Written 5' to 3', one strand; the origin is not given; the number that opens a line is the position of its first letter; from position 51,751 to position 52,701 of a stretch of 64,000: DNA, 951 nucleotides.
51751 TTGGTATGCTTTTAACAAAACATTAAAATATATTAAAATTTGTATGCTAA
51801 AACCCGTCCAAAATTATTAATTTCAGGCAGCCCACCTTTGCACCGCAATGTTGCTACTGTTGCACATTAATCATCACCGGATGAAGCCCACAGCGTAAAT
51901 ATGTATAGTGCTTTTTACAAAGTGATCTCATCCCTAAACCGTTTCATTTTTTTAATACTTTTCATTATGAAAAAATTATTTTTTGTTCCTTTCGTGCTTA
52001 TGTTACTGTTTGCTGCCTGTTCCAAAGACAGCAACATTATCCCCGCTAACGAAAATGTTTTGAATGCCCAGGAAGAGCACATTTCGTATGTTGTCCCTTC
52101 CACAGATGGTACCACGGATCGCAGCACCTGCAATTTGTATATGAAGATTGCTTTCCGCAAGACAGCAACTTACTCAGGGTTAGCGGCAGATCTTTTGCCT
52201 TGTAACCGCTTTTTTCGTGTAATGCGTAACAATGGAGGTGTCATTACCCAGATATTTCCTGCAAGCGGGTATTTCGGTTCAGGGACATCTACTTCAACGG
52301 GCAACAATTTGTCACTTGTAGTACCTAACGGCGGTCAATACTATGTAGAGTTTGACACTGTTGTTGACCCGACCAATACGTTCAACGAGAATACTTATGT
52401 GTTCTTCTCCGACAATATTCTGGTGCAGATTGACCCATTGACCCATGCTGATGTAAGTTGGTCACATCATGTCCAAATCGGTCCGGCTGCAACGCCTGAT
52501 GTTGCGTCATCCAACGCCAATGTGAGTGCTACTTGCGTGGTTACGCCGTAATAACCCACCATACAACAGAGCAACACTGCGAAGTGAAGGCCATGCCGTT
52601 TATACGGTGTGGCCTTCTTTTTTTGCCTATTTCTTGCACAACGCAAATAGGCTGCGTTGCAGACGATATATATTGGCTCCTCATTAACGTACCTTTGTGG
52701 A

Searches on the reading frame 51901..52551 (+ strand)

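Call 12: search_protein_families(library=pfam, proteins=[window:51901-52551:+], max_evalue=0.001)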
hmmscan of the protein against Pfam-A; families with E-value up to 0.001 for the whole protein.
window:51901-52551:+ (216 aa): 0 families

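Call 83: search_protein_families(library=ncbifam, proteins=[window:51901-52551:+], max_evalue=0.01)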
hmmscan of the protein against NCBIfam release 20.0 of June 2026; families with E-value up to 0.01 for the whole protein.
window:51901-52551:+ (216 aa): 2 families
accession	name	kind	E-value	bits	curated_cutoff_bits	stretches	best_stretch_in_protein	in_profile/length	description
NF058647.1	lipo_LytA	equivalog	0.00082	19.6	110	1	23-95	1-52/107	acidic lipoprotein LytA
NF005249.0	PRK06760.1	subfamily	0.0014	18.2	287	1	25-67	6-48/223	hypothetical protein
